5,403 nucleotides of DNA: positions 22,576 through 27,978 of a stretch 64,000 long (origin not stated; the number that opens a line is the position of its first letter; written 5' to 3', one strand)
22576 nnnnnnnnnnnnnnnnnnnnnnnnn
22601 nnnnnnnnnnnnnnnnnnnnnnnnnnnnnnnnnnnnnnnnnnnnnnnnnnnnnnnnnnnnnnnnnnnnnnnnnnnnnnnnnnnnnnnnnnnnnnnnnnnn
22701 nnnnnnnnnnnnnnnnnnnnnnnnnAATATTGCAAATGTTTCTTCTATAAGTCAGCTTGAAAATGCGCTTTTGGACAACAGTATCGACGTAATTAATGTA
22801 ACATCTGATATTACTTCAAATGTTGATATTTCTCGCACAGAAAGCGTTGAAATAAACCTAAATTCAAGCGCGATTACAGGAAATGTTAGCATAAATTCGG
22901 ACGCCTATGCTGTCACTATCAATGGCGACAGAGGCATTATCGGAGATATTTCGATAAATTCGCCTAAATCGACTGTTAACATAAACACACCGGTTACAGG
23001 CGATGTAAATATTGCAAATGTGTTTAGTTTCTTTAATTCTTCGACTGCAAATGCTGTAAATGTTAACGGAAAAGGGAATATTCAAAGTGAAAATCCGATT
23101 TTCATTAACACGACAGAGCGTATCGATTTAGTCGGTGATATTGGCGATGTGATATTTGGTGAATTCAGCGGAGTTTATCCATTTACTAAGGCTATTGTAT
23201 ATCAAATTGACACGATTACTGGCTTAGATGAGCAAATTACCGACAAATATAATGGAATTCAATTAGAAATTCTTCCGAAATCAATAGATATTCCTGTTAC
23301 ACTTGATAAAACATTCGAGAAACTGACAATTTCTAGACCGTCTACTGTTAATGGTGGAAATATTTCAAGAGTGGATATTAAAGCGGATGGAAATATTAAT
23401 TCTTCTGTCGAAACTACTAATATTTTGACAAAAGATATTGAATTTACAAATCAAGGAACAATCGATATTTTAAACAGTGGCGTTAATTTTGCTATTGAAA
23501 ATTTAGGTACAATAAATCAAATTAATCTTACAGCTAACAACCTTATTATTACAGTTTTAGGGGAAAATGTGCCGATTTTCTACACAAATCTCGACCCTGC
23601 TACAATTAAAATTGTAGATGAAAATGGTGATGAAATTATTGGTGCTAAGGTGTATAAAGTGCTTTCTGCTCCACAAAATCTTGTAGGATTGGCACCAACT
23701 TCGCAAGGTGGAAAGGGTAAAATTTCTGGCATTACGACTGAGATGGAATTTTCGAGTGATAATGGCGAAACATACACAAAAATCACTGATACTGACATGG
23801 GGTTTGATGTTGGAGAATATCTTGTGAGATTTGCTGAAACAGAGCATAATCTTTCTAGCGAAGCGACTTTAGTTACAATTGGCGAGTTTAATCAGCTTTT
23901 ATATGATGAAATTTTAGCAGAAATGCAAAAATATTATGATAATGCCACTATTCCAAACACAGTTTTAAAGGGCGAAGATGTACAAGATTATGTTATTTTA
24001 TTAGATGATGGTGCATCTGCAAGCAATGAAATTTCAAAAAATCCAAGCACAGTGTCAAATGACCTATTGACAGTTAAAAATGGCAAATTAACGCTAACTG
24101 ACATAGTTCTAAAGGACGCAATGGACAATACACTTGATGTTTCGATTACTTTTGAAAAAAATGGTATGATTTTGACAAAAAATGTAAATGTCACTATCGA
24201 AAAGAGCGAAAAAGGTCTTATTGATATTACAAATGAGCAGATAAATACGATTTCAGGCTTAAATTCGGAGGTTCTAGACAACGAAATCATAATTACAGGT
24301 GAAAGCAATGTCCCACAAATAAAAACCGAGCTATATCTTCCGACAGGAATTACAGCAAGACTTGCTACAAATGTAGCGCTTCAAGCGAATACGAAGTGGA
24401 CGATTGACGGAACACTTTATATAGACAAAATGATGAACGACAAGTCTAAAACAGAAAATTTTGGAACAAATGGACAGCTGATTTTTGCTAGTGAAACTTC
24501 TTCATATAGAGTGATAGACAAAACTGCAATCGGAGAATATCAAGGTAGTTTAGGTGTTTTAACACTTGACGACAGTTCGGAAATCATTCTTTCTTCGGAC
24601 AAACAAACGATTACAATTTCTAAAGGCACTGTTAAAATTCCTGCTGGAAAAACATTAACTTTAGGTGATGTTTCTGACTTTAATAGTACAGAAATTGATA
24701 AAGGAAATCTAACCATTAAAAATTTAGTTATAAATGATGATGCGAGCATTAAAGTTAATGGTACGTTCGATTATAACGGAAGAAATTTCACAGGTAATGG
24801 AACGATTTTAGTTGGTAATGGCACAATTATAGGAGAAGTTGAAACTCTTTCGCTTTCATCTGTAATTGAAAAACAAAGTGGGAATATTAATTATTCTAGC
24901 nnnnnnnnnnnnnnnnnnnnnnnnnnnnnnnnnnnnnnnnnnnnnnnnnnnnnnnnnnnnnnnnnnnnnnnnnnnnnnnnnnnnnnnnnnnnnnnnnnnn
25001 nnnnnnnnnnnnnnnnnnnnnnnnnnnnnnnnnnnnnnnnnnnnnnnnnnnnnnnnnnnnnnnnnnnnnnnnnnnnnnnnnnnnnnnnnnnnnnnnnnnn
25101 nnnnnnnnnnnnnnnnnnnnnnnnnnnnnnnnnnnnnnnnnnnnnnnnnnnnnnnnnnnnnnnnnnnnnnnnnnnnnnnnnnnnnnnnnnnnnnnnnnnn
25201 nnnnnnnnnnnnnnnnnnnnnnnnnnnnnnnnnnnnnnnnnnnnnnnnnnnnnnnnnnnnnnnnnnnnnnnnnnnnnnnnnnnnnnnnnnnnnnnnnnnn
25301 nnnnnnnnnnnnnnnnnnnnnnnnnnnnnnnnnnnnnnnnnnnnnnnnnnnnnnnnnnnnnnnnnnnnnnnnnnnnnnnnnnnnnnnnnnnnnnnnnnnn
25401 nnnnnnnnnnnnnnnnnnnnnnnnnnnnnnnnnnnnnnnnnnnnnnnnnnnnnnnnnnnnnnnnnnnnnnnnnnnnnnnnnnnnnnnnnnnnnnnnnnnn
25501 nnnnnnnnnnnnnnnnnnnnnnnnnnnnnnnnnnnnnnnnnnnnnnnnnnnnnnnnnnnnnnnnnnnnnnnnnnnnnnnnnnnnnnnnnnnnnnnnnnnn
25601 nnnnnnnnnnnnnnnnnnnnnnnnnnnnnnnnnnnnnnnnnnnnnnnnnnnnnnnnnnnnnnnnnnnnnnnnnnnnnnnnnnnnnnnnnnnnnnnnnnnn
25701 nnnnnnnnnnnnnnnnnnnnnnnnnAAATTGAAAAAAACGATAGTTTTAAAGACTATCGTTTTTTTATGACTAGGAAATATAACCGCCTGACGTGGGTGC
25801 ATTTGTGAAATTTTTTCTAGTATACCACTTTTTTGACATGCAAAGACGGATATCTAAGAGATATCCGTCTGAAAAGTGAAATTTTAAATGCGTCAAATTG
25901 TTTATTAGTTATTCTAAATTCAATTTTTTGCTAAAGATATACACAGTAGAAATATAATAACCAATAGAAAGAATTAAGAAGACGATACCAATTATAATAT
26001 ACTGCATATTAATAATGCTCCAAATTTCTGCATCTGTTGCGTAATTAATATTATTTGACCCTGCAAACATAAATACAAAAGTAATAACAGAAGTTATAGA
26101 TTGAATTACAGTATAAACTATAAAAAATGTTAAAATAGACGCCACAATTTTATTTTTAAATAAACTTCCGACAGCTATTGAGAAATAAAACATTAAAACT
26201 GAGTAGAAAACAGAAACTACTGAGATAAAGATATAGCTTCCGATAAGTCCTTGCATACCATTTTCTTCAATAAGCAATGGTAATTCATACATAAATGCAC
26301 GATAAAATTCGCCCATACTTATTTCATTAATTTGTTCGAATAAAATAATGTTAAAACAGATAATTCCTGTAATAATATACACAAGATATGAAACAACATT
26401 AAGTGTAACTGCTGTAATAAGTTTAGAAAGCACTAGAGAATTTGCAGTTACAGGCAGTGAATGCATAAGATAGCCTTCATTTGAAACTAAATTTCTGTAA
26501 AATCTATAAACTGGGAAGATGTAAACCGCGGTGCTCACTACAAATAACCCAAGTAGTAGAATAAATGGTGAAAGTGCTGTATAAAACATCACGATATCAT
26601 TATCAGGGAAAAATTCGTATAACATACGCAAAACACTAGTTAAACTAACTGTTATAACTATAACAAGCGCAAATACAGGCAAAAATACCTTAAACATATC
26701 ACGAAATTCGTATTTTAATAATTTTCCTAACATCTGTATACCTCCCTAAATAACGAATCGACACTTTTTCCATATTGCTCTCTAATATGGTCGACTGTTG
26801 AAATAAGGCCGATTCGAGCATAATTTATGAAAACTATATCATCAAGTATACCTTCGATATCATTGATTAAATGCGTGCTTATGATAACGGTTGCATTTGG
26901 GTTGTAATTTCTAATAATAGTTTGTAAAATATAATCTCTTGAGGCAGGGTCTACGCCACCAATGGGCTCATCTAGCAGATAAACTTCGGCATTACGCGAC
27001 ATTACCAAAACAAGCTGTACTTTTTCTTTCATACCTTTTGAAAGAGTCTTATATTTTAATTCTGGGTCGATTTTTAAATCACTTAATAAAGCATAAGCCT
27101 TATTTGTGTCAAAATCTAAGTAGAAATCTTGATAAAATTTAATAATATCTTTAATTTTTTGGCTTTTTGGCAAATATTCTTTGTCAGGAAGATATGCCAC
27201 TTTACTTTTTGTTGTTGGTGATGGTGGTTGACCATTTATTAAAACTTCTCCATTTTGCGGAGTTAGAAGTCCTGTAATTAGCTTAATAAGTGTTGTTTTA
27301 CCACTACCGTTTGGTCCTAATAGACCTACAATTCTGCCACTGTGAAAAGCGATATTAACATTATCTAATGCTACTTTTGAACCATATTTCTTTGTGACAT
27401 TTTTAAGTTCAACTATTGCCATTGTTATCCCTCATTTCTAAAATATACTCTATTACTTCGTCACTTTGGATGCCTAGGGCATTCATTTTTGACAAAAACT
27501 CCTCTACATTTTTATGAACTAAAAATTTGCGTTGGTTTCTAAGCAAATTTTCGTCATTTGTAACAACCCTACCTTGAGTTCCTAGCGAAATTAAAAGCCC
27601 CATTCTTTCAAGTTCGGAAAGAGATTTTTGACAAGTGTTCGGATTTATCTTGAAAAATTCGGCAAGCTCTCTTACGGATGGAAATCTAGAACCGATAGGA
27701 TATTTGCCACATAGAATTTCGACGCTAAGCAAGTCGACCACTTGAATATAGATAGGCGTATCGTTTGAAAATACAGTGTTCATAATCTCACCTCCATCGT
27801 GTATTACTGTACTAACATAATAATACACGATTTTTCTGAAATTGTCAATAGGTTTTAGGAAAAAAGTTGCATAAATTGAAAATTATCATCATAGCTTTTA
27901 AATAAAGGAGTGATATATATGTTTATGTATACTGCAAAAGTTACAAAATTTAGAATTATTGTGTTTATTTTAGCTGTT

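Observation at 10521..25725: Gram-positive style utilisation locus for a sulfated glycan, built around two uncharacterised beta-helix enzymes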

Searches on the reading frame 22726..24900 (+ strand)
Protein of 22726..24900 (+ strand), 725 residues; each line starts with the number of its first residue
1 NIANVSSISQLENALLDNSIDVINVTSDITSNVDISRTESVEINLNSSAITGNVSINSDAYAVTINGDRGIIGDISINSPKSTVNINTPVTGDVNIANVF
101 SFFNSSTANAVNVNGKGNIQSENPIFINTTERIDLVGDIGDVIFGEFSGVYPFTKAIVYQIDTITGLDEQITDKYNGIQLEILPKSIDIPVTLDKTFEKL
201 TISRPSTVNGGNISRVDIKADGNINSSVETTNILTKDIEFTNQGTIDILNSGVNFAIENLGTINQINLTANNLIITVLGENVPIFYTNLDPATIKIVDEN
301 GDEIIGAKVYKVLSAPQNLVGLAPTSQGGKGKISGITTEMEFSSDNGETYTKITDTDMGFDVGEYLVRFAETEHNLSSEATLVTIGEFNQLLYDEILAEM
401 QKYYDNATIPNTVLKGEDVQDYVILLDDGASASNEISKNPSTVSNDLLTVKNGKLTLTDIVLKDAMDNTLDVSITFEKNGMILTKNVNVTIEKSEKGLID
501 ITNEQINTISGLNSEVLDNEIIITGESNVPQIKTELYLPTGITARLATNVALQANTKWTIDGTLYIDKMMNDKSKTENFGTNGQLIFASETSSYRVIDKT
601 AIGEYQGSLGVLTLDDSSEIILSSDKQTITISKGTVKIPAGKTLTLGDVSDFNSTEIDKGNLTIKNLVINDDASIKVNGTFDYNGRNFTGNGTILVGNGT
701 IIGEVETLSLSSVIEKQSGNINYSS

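Call 42: search_protein_families(library=pfam, proteins=[window:22726-24900:+], max_evalue=1)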
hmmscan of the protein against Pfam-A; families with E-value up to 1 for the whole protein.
window:22726-24900:+ (725 aa): 1 family
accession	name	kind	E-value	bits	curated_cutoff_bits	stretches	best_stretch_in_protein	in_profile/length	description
PF20585.4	Pectate_lyase_5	-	0.00051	20.6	24.3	1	3-113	2-107/126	Putative pectate lyase-like adhesive domain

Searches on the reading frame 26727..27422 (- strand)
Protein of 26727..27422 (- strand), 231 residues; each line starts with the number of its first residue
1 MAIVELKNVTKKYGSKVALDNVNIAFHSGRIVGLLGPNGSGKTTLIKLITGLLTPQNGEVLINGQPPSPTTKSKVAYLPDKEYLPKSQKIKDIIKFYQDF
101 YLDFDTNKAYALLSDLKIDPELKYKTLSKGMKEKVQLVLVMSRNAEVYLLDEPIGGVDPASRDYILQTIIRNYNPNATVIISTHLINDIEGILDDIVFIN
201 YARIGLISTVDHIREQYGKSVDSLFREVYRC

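Call 13: search_protein_families(library=pfam, proteins=[window:26727-27422:-], max_evalue=0.001)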
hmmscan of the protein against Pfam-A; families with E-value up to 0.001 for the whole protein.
window:26727-27422:- (231 aa): 5 families
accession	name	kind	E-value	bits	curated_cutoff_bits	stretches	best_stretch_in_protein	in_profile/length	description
PF00005.33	ABC_tran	-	8.2e-27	94.9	25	1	19-154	1-136/137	ABC transporter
PF13304.12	AAA_21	-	1.6e-12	48.6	27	2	94-184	190-298/304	AAA domain, putative AbiEii toxin, Type IV TA system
PF13476.12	AAA_23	-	3e-06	28.5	27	1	20-59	11-49/201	AAA domain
PF02463.25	SMC_N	-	2.7e-05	24.2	40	1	22-186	18-199/220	RecF/RecN/SMC N terminal domain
PF13555.12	AAA_29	-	6.2e-05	23.1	27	1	20-59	13-51/61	P-loop containing region of AAA domain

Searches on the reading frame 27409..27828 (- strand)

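Call 14: search_protein_families(library=pfam, proteins=[window:27409-27828:-], max_evalue=0.001)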
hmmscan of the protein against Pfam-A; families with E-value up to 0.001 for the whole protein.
window:27409-27828:- (139 aa): 4 families
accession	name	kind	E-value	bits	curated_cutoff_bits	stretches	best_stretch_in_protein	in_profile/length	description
PF00392.27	GntR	-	6e-11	42.3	27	1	27-88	2-63/64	Bacterial regulatory proteins, gntR family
PF01325.25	Fe_dep_repress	-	2e-05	25.2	26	1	48-80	21-53/60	Iron dependent repressor, N-terminal DNA binding domain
PF13730.12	HTH_36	-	3.1e-05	24.1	25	1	48-79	24-55/55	Helix-turn-helix domain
PF13412.12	HTH_24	-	0.00013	21.9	21.9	1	51-79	19-47/48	Winged helix-turn-helix DNA-binding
